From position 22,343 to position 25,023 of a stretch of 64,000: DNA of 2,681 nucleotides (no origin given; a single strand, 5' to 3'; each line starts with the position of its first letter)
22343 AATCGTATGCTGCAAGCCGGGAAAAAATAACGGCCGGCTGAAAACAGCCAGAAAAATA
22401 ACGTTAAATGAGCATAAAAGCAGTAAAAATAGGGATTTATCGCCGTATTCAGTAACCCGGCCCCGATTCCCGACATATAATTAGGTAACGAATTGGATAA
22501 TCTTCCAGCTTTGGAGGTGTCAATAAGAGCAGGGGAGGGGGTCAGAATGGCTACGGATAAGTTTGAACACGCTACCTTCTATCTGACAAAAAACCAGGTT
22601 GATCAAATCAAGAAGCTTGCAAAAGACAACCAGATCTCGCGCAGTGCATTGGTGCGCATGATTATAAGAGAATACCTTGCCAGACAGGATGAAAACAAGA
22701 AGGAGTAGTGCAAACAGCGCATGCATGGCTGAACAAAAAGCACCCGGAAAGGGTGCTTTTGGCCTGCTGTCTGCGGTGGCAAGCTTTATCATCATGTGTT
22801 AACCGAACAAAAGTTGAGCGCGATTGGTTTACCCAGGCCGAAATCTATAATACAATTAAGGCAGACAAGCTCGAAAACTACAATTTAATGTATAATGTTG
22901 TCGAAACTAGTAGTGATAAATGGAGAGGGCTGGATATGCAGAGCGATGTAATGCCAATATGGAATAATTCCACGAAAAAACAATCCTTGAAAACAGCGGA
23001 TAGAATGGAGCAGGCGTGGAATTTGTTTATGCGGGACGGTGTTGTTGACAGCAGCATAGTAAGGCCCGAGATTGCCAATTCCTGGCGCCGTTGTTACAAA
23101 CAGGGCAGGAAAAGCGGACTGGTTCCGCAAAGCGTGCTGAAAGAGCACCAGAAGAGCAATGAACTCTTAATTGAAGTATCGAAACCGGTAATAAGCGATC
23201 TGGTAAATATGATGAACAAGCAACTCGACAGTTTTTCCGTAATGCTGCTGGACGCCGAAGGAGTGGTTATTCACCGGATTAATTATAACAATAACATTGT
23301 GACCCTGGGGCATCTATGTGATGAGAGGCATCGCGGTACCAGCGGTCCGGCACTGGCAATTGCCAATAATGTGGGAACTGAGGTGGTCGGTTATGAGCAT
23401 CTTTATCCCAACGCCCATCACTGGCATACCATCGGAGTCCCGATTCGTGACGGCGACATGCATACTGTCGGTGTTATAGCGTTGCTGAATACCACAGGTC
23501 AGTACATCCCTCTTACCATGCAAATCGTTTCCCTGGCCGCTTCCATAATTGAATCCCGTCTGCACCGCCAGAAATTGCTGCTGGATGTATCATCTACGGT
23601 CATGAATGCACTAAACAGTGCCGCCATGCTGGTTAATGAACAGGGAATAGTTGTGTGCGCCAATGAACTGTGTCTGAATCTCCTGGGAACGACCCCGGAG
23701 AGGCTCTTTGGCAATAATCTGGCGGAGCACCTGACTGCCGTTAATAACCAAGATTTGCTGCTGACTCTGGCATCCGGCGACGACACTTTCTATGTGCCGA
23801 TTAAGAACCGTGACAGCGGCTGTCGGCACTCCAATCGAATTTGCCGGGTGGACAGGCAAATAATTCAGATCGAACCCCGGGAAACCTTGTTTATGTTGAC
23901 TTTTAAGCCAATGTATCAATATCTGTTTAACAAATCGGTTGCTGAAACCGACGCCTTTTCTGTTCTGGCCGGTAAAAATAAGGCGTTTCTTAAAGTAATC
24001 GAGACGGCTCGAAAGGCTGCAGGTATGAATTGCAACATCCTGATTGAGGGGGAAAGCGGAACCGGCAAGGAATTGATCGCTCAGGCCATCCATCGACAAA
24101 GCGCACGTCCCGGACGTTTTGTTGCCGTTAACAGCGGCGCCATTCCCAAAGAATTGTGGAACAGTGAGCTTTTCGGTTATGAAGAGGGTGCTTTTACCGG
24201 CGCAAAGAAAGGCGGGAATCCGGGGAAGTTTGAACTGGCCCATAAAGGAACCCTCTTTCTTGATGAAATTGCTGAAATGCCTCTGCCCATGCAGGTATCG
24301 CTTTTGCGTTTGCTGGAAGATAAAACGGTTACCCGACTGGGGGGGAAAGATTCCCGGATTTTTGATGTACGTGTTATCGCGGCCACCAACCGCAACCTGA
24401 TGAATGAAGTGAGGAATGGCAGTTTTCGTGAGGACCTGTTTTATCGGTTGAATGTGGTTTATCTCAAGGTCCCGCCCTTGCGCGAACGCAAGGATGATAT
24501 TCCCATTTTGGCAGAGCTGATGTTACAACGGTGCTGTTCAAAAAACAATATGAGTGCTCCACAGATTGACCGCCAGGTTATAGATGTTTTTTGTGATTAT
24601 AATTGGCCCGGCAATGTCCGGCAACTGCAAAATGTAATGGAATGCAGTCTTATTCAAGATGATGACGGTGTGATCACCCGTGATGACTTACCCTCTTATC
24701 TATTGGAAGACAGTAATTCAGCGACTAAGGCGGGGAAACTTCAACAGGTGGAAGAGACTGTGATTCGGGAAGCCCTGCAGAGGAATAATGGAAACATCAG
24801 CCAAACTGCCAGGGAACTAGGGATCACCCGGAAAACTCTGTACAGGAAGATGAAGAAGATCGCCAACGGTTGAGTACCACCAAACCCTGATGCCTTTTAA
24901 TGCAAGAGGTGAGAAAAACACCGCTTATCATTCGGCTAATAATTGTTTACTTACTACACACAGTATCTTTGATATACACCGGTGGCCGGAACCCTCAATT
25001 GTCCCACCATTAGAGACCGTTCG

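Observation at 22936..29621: Sigma-54-controlled acyl-CoA dehydrogenase / SDR / EtfBA operon with no assignable substrate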

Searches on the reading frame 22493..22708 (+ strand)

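Call 33: search_protein_families(library=pfam, proteins=[window:22493-22708:+], max_evalue=0.00001)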
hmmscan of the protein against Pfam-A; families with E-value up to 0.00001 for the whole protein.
window:22493-22708:+ (71 aa): 1 family
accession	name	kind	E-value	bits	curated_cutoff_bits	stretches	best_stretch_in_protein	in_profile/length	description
PF01402.27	RHH_1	-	3.8e-08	33.4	20.5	1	28-64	3-39/39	Ribbon-helix-helix protein, copG family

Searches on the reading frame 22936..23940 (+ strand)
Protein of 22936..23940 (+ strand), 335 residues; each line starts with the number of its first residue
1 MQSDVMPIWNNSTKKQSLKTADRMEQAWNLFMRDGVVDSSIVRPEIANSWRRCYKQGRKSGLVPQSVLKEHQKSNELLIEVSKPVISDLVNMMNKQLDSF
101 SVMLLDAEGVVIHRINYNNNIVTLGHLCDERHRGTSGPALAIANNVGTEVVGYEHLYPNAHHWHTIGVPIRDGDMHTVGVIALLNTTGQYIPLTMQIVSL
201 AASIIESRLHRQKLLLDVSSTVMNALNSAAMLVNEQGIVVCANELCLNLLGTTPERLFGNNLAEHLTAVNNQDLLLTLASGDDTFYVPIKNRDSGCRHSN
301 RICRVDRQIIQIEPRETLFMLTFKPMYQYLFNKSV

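Call 58: search_solved_structures(query=window:22936-23940:+, max_evalue=10)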
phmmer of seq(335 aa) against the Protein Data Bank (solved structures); distinct sequences matched with E-value up to 10: 4.
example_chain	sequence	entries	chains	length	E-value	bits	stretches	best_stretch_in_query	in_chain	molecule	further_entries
4lrx_C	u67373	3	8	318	0.067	15.5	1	42-250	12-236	PTS-dependent dihydroxyacetone kinase operon regulatory protein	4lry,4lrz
8bjp_AAA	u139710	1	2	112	1.2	11.4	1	214-259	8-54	cytoplasmic PAS domain of CitA from Geobacillus thermodenitrificans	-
5fq1_A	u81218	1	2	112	1.2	11.4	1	214-259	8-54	HISTIDINE KINASE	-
7d69_A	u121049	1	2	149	1.4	11.2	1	47-147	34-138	Histone H3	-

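Call 59: search_protein_families(library=pfam, proteins=[window:22936-23940:+], max_evalue=10)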
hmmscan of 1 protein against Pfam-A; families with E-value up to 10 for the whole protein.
seq(335 aa): 6 families
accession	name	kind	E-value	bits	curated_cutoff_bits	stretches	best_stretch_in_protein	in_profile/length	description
PF24820.1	Diguanyl_cycl_sensor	-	2.1e-05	24.8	28.1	1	222-270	1-49/109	Diguanylate cyclase-like sensor domain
PF13426.13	PAS_9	-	0.0025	18.5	27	1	229-283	3-58/103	PAS domain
PF00989.32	PAS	-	0.0097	16.3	22.6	1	221-267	5-51/113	PAS fold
PF07653.23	SH3_2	-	0.055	13.6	21.8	1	44-70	29-54/55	Variant SH3 domain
PF01590.32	GAF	-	0.068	14.1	22.4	1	126-207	53-131/133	GAF domain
PF00488.27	MutS_V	-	0.16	12.3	30.2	1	175-235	15-74/188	MutS domain V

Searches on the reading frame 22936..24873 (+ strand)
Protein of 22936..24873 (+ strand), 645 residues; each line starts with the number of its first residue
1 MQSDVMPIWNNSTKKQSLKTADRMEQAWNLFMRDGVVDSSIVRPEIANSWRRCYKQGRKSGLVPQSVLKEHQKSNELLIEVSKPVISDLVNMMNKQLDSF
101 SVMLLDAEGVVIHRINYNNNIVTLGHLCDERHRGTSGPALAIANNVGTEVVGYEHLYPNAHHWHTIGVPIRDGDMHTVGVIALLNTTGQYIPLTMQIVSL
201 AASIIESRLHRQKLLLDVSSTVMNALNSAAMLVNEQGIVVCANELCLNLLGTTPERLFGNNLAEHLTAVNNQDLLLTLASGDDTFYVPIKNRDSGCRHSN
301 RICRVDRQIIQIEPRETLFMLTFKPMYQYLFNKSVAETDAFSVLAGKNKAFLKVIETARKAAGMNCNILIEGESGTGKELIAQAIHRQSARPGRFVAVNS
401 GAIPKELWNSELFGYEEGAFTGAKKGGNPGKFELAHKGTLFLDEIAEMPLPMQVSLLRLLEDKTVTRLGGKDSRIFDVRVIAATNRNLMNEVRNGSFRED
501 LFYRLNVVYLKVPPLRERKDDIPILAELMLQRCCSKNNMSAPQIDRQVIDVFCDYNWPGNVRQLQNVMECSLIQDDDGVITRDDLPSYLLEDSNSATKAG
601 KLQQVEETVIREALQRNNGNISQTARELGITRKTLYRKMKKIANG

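Call 9: search_protein_families(library=pfam, proteins=[window:22936-24873:+])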
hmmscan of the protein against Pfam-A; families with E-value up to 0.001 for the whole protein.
window:22936-24873:+ (645 aa): 10 families
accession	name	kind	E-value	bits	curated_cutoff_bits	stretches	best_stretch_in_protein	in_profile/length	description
PF00158.32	Sigma54_activat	-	1.3e-64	217.3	20.2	1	345-510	2-167/168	Sigma-54 interaction domain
PF25601.1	AAA_lid_14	-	1.9e-24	85.7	27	1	516-599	1-84/87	AAA+ ATPase lid domain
PF02954.25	HTH_8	-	8.4e-16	57.9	22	1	602-641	2-41/42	Bacterial regulatory protein, Fis family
PF14532.12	Sigma54_activ_2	-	1e-14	55.4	25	1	350-515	6-138/138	Sigma-54 interaction domain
PF01078.27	Mg_chelatase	-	1.1e-08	35.2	20.3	1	419-485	89-157/207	Magnesium chelatase, subunit ChlI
PF07728.20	AAA_5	-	1.8e-06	28.5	22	1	367-487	1-124/139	AAA domain (dynein-related subfamily)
PF13518.12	HTH_28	-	3.4e-06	27.5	25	1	609-637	5-31/52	Helix-turn-helix domain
PF24820.1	Diguanyl_cycl_sensor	-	3.2e-05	24.3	28.1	1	222-270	1-49/109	Diguanylate cyclase-like sensor domain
PF13556.12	HTH_30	-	5.3e-05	23.4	27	1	614-643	8-37/59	PucR C-terminal helix-turn-helix domain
PF02796.21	HTH_7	-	0.00046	20.7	23.8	0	621-640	24-43/45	Helix-turn-helix domain of resolvase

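Call 10: search_protein_families(library=ncbifam, proteins=[window:22936-24873:+])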
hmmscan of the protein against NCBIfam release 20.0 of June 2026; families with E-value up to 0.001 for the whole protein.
window:22936-24873:+ (645 aa): 28 families (the best 25 are shown)
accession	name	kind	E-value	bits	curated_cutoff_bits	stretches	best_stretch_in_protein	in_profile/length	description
NF041552.1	TF_PrdR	equivalog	4.9e-119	398.2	795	1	219-641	136-575/577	sigma-54 dependent transcriptional regulator PrdR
TIGR02329.1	propionate_PrpR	equivalog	6.5e-94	315.4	499.2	1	342-641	212-526/526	propionate catabolism operon regulatory protein PrpR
TIGR02915.1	PEP_resp_reg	equivalog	9.2e-91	304.9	502.6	1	337-642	134-442/445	PEP-CTERM-box response regulator transcription factor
NF011953.0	PRK15424.1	equivalog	1.2e-89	301.4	703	1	332-642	209-534/538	propionate catabolism operon regulatory protein PrpR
NF008469.0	PRK11361.1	equivalog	2.1e-89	300.3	714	1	347-641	148-453/461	acetoacetate metabolism transcriptional regulator AtoC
NF008485.2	PRK11388.1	equivalog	8.3e-88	295.3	551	1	34-641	11-634/643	dihydroxyacetone kinase operon transcriptional regulator DhaR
TIGR01818.1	ntrC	equivalog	6.3e-87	292.3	558.6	1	342-598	134-390/463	nitrogen regulation protein NR(I)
TIGR01817.1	nifA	equivalog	3.1e-86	290.2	528.85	1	341-612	195-463/534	nif-specific transcriptional activator NifA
NF003451.0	PRK05022.1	equivalog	1.1e-80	271.8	476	1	342-642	190-508/512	nitric oxide reductase transcriptional regulator NorR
NF038308.1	RNA_repair_RtcR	equivalog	3.7e-80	270.3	650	1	340-608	178-459/530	RNA repair transcriptional activator RtcR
NF041946.1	LuxO_transreg_Vib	equivalog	4e-76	256.7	800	2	339-595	130-386/463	quorum-sensing sigma-54 dependent transcriptional regulator LuxO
NF050807.1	TransRegFlbDCaul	equivalog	2.6e-75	254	750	1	344-641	120-437/454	sigma-54-dependent transcriptional regulator FlbD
NF041906.1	V4R_TF_MobR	exception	4.5e-75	253.2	999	1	328-641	219-543/544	phenol degradation transcriptional regulator MobR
NF049963.1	RespRegFlgRCampy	domain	1e-74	252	750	1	348-641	140-426/429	fla regulon two-component system response regulator FlgR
NF007689.0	PRK10365.1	equivalog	4.9e-74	249.7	760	1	338-640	135-440/441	sigma-54-dependent response regulator transcription factor ZraR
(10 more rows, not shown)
